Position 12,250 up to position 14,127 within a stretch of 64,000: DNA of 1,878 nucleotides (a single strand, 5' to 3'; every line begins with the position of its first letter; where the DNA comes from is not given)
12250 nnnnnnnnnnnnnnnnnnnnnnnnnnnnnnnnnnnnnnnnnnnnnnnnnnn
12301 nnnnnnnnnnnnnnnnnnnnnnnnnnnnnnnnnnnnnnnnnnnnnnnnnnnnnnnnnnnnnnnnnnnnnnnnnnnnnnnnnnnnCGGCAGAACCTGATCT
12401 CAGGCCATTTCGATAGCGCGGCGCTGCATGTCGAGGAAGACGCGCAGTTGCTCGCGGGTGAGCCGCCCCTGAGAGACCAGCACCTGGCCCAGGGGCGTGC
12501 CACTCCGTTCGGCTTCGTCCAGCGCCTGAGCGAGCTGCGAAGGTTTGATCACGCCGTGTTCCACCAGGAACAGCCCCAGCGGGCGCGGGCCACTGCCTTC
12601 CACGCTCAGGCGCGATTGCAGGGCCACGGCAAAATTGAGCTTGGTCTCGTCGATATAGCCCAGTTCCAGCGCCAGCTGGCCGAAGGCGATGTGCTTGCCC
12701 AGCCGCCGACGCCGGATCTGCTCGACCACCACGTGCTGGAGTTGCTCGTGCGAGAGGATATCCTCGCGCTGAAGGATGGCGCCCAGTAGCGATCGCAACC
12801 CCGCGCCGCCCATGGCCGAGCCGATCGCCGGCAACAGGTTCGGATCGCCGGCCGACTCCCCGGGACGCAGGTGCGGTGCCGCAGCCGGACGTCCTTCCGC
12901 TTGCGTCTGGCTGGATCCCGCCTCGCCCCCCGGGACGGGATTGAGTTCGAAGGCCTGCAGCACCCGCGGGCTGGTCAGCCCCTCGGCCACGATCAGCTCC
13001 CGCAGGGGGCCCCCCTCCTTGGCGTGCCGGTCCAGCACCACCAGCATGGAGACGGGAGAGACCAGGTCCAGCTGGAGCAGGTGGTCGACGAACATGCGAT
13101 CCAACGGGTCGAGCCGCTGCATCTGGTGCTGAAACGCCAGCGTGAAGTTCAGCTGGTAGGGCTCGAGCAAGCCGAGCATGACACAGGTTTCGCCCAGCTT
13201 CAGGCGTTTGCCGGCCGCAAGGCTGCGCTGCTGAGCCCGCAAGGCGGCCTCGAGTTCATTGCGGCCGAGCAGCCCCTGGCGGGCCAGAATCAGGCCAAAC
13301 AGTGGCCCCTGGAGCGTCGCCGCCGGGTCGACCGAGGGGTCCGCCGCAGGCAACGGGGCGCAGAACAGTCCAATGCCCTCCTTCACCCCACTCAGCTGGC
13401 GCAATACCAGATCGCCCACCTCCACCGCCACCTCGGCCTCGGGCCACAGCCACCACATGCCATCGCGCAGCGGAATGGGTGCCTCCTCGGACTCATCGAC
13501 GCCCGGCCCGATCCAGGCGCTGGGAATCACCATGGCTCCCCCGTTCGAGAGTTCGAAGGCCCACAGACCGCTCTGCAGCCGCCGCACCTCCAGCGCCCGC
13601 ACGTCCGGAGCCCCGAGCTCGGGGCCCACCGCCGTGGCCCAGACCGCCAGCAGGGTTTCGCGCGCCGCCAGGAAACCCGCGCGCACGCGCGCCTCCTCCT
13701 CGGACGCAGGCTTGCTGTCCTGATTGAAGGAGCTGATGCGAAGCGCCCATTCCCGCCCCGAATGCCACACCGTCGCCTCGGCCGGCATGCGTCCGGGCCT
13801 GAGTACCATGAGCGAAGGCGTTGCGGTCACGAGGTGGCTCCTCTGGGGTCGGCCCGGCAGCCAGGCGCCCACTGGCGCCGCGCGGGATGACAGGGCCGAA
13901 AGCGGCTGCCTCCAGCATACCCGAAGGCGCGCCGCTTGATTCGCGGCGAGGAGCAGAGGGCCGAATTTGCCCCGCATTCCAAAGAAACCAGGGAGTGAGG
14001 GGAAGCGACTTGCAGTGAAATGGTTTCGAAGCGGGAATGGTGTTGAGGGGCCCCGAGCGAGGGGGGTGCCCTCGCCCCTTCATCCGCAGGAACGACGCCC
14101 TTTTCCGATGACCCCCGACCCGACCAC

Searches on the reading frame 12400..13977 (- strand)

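Call 17: search_protein_families(library=ncbifam, proteins=[window:12400-13977:-], max_evalue=0.00001)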
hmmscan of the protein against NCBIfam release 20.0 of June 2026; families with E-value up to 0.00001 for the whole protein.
window:12400-13977:- (525 aa): 4 families
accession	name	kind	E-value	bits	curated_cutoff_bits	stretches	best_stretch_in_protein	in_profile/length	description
NF053729.1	c-di-GMP_motif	domain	2.8e-28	97.5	38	2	466-518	1-53/53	cyclic di-GMP-binding domain-containing protein, MshE-related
NF008411.1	PRK11234.1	equivalog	9.6e-11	40.8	1170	0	465-518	482-534/723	cyclic di-3',5'-guanylate-activated glycosyltransferase NfrB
NF012033.0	PRK15489.1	equivalog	3.8e-10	38.6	537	0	465-512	491-538/703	glycosyl transferase family protein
TIGR03029.1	EpsG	equivalog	5.6e-08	32.3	313.8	0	228-301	6-74/274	chain length determinant protein tyrosine kinase EpsG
